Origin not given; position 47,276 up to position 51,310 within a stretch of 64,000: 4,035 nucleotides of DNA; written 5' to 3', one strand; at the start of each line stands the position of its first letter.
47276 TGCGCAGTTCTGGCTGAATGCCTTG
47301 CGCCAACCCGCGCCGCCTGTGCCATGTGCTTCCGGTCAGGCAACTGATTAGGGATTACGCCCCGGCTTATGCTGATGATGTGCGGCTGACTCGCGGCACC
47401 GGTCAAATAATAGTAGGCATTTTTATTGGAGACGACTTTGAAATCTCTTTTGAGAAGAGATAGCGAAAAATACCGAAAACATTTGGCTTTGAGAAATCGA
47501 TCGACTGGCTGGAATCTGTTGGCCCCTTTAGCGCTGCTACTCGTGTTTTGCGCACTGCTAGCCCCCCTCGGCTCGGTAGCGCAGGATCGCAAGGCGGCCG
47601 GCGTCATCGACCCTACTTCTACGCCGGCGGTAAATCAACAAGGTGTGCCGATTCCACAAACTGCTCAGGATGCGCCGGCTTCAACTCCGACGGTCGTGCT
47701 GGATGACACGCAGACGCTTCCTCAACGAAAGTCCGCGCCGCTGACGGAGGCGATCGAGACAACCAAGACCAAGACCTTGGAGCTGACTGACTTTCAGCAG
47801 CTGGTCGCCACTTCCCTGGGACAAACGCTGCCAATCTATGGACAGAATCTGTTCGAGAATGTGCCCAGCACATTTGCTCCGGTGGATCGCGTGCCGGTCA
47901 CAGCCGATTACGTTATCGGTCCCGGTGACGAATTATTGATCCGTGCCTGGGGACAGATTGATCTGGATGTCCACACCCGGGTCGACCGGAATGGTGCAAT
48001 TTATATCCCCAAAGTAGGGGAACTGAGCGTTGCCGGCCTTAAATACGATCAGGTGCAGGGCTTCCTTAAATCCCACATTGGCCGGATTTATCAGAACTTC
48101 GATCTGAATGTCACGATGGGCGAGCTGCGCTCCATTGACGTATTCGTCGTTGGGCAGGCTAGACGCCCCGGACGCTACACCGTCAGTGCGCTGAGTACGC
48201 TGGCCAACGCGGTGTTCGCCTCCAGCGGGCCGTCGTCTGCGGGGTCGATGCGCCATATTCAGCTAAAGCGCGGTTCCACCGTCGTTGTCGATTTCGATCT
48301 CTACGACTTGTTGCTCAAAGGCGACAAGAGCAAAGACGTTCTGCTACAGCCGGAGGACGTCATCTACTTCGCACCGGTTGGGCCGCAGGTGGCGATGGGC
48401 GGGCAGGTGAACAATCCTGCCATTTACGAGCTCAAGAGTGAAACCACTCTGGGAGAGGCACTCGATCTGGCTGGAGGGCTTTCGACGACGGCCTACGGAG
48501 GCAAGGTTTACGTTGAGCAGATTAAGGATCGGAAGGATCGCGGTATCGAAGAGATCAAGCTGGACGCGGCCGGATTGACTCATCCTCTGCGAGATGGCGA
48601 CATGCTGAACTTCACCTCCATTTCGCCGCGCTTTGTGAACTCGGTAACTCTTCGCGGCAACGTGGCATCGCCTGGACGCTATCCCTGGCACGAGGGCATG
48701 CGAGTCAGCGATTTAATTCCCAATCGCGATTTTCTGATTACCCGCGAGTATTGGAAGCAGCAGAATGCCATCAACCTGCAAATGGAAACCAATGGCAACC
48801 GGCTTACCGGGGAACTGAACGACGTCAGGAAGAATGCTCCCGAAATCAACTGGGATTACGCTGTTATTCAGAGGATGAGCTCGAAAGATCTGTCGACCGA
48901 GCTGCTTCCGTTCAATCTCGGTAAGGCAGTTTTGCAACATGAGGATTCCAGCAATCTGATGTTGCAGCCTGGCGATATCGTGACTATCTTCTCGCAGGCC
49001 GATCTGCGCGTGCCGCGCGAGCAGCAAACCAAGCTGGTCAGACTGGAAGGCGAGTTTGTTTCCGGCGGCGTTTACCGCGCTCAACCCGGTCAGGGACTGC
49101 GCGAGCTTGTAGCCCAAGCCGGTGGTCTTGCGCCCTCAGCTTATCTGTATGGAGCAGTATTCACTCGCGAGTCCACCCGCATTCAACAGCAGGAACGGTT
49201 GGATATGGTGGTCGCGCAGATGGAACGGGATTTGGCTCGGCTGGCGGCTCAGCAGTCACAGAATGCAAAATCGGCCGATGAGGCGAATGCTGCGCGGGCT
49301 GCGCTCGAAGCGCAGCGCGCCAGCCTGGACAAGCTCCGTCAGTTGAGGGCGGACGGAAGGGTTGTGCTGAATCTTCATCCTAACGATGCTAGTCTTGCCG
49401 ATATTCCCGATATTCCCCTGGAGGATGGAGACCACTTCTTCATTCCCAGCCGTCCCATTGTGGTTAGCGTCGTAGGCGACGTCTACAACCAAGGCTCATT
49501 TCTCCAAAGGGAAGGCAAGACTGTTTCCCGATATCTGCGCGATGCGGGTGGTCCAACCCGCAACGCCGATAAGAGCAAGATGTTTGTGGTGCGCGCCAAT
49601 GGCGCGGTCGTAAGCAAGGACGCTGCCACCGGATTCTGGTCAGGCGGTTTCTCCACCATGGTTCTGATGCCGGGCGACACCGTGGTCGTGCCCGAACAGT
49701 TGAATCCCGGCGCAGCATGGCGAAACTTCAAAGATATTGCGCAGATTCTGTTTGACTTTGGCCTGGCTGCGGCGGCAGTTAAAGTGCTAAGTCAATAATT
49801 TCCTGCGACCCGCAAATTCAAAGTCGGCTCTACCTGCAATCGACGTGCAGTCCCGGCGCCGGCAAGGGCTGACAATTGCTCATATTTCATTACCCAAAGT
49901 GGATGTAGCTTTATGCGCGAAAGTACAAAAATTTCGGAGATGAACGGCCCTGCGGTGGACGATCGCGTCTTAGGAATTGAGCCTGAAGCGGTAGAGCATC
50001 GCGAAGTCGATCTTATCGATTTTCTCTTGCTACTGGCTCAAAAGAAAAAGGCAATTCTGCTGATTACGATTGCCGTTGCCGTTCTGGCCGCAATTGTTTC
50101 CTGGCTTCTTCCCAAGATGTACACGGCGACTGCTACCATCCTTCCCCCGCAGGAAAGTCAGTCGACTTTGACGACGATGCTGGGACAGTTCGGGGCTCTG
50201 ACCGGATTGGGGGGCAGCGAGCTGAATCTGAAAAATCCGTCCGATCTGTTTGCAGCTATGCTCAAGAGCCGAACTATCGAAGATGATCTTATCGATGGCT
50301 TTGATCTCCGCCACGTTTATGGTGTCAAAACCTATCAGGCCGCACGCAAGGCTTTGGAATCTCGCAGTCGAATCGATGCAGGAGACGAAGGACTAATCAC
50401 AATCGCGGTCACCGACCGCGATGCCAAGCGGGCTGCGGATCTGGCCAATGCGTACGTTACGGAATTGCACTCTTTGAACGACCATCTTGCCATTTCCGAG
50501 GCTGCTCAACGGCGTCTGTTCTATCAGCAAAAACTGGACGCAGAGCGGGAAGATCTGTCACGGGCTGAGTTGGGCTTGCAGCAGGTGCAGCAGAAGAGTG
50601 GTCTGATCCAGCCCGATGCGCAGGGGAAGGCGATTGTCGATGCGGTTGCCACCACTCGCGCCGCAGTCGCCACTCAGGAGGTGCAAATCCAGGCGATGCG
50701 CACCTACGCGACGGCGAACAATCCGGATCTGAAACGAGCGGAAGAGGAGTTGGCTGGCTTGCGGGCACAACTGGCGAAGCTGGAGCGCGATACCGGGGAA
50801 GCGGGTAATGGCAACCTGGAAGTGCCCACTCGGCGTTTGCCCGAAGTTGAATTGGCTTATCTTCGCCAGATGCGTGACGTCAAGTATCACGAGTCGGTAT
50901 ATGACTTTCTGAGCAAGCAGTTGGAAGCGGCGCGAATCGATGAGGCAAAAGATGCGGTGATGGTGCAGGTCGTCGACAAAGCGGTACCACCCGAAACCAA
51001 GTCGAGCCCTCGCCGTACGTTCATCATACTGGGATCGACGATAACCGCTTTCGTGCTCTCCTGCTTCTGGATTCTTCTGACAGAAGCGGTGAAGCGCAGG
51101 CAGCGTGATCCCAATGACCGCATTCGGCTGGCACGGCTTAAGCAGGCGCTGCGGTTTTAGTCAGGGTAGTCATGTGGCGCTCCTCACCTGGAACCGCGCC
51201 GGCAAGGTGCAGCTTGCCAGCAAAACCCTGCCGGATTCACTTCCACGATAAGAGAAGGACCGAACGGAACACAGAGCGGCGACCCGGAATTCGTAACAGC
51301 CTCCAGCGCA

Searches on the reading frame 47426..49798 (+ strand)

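Call 76: search_protein_families(library=pfam, proteins=[window:47426-49798:+], max_evalue=0.00001)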
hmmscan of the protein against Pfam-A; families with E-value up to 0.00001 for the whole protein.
window:47426-49798:+ (790 aa): 3 families
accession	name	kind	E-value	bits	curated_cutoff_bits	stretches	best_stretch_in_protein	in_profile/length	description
PF10531.15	SLBB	-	3.2e-30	104.1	27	1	322-367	2-47/55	SLBB domain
PF22461.2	SLBB_2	-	2.2e-23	82.6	27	0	239-314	3-78/79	SLBB domain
PF02563.21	Poly_export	-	4.3e-19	68.9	28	1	157-231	2-76/77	Polysaccharide biosynthesis/export protein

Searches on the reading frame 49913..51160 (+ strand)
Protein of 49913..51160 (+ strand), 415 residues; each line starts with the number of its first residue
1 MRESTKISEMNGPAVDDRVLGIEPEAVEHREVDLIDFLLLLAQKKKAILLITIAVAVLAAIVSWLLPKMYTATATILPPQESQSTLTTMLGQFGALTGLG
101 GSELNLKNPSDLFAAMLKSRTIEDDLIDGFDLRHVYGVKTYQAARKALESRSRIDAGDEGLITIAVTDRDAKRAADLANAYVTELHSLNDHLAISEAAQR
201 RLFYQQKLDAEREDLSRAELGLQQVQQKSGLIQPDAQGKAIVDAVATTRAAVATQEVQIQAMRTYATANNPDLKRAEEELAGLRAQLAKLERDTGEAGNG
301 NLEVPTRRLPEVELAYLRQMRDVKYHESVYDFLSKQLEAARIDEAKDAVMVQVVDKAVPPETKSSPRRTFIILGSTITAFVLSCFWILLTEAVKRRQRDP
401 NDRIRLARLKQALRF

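Call 76: search_protein_families(library=pfam, proteins=[window:49913-51160:+], max_evalue=0.00001)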
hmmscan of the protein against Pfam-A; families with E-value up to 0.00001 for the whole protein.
window:49913-51160:+ (415 aa): 2 families
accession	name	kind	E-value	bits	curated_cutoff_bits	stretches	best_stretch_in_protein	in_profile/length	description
PF02706.20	Wzz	-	5.2e-13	49.6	25.5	1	31-127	2-88/91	Chain length determinant protein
PF13807.11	GNVR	-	3.2e-12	46.6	27.7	1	313-390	3-80/82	G-rich domain on putative tyrosine kinase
